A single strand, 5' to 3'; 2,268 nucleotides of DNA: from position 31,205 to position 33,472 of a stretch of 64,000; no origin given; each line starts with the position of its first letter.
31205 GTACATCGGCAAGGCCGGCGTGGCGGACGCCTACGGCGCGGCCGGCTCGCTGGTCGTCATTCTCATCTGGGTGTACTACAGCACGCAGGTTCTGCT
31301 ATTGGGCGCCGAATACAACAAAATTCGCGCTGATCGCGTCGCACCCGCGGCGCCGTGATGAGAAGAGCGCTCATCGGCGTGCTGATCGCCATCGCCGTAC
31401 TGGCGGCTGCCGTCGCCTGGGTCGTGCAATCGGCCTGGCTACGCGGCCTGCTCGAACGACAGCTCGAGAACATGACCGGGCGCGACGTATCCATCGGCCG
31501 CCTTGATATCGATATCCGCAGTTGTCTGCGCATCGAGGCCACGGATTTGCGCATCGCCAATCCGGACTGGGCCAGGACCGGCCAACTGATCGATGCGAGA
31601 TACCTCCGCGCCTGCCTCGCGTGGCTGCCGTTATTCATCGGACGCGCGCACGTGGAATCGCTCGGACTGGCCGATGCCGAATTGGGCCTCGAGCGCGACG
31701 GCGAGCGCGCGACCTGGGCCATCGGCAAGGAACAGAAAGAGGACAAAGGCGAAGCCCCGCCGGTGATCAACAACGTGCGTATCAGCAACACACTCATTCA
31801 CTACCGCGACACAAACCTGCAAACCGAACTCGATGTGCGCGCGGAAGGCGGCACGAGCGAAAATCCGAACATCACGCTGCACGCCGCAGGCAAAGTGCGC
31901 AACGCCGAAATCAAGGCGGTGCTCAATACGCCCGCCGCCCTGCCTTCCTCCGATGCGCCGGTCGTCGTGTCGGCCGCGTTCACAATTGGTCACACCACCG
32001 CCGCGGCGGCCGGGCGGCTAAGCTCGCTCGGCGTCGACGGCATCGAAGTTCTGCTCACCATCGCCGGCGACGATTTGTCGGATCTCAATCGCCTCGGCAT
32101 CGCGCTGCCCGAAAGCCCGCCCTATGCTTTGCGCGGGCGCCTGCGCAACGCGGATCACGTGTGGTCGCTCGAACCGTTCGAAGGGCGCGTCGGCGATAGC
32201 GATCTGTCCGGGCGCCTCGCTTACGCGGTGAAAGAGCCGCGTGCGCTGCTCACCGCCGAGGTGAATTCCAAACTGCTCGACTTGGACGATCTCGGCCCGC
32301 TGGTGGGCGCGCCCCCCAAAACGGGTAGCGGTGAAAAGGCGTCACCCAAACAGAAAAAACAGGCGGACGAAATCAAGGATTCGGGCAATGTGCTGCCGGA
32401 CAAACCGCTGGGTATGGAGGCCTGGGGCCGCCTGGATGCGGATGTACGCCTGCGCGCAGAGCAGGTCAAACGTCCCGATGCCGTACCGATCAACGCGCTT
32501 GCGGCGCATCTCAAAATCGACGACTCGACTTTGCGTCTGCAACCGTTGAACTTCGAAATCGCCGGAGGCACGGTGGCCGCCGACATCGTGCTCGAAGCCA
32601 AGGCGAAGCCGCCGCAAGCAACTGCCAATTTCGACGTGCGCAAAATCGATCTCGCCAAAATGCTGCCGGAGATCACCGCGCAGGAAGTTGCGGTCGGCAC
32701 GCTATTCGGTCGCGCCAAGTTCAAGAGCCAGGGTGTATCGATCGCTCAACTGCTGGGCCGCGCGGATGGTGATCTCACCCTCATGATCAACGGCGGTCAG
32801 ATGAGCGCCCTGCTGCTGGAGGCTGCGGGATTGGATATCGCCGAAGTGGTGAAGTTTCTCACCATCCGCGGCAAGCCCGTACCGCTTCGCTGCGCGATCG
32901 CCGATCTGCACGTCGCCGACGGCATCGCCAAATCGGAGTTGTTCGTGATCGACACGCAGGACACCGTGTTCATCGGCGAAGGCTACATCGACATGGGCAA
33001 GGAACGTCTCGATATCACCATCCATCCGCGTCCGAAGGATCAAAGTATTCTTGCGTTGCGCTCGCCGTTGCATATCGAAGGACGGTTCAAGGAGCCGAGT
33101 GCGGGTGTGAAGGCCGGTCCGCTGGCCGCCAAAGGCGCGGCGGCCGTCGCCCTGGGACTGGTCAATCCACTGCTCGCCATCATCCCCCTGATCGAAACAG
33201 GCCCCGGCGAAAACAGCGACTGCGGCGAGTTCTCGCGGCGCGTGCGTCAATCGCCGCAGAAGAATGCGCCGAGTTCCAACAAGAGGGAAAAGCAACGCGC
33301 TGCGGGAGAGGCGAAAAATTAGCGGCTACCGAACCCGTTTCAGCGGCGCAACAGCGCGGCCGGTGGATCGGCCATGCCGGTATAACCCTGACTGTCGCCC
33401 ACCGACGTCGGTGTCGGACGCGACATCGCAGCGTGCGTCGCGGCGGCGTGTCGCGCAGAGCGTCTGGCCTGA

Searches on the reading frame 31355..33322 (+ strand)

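Call 32: search_protein_families(library=pfam, proteins=[window:31355-33322:+], max_evalue=0.0001)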
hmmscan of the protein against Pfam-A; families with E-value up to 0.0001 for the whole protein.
window:31355-33322:+ (655 aa): 3 families
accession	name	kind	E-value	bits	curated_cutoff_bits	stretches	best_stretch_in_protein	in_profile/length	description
PF05170.20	AsmA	-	1.1e-41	143.9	29.8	2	274-528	355-605/607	AsmA family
PF05359.17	DUF748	-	1.6e-12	46.8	50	1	2-162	14-178/1037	Domain of Unknown Function (DUF748)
PF13116.12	YhdP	-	3.1e-08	32.5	46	1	4-183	9-186/1224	YhdP protein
